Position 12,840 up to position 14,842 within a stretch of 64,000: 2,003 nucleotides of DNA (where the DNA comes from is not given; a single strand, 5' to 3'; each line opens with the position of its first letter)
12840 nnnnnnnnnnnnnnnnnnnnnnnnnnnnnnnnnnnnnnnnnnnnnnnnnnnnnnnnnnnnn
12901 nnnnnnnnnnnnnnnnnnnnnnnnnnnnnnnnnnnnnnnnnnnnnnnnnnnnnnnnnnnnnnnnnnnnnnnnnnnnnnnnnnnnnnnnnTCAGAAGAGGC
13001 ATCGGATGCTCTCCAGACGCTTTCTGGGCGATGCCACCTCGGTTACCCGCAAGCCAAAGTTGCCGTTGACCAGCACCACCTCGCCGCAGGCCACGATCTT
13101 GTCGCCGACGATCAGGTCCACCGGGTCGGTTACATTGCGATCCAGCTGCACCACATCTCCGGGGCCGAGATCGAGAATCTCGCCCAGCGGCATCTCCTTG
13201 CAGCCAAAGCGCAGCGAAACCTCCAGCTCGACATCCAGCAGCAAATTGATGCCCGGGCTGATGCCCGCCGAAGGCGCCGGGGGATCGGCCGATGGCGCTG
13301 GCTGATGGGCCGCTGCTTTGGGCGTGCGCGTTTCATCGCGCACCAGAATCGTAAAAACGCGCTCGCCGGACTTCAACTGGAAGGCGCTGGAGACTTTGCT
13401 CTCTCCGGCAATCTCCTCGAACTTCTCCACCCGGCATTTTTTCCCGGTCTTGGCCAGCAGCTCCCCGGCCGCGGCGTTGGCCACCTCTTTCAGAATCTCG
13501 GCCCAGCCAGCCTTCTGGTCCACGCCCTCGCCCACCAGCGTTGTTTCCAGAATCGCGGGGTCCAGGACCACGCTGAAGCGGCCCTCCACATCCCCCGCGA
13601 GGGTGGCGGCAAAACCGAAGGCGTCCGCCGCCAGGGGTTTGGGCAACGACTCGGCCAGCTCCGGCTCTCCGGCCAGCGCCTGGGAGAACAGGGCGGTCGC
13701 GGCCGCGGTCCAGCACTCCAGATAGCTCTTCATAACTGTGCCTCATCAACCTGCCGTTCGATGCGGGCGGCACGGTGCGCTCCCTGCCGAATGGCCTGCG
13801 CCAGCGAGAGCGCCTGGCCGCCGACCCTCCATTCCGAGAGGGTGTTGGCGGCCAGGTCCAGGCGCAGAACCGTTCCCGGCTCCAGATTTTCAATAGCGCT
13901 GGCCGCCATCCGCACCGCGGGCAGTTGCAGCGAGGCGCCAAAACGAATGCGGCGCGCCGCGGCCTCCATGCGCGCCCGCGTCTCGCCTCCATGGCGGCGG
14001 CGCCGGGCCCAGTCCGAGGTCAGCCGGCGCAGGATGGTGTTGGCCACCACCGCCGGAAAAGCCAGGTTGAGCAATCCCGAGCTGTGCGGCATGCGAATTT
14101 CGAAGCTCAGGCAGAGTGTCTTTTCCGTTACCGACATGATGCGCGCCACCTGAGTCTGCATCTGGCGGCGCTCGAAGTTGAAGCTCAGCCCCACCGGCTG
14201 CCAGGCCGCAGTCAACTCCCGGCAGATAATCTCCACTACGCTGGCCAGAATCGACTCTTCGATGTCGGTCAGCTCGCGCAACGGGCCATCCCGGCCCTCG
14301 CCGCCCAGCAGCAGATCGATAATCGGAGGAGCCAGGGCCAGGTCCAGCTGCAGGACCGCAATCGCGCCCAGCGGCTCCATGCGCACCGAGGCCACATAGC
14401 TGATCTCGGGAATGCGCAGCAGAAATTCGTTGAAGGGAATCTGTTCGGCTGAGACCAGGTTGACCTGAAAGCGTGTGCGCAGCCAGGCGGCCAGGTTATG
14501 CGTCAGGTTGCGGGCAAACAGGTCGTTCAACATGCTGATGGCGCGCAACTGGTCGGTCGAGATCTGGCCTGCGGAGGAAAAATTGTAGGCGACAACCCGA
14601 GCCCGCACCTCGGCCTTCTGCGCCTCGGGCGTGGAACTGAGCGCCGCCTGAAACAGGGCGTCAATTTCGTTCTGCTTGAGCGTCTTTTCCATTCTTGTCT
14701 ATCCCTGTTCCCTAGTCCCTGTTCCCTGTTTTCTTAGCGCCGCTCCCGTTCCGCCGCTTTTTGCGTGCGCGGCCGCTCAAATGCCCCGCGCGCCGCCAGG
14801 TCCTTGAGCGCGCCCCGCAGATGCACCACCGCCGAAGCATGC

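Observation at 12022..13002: Stand-alone MshEN-like protein with a Cys4 cluster coupled inside the flagellar switch operon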

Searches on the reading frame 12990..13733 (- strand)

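Call 3: search_protein_families(library=pfam, proteins=[window:12990-13733:-], max_evalue=1)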
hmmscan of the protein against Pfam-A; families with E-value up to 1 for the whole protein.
window:12990-13733:- (247 aa): 2 families
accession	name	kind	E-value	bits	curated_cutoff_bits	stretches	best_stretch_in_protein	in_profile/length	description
PF01052.25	FliMN_C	-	1.5e-22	79.8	23.8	1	164-234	2-72/73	Type III flagellar switch regulator (C-ring) FliN C-term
PF13690.11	CheX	-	0.05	14.1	27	1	44-102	6-67/94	Chemotaxis phosphatase CheX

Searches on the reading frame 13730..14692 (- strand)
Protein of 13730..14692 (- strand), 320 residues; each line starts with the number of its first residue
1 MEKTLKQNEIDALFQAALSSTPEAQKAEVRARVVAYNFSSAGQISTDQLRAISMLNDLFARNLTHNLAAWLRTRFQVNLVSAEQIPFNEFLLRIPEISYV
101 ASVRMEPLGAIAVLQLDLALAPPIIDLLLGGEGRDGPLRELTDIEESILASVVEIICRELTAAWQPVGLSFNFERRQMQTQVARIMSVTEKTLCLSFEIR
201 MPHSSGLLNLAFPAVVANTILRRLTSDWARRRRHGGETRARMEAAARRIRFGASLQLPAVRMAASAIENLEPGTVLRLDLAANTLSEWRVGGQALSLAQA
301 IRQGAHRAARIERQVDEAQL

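Call 3: search_protein_families(library=pfam, proteins=[window:13730-14692:-], max_evalue=1)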
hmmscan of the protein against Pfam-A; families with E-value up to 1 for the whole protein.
window:13730-14692:- (320 aa): 4 families
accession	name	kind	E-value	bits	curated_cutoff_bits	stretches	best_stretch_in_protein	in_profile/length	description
PF02154.20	FliM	-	2.3e-38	132.5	27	1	36-223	1-191/192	Flagellar motor switch protein FliM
PF01052.25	FliMN_C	-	1.5e-06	28.4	23.8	1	254-315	11-72/73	Type III flagellar switch regulator (C-ring) FliN C-term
PF20103.6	DUF6493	-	0.15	11.6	25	1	23-92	202-270/317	Domain of unknown function (DUF6493)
PF18975.6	DUF5711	-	0.38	10.4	26.3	1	23-49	160-186/344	Family of unknown function (DUF5711)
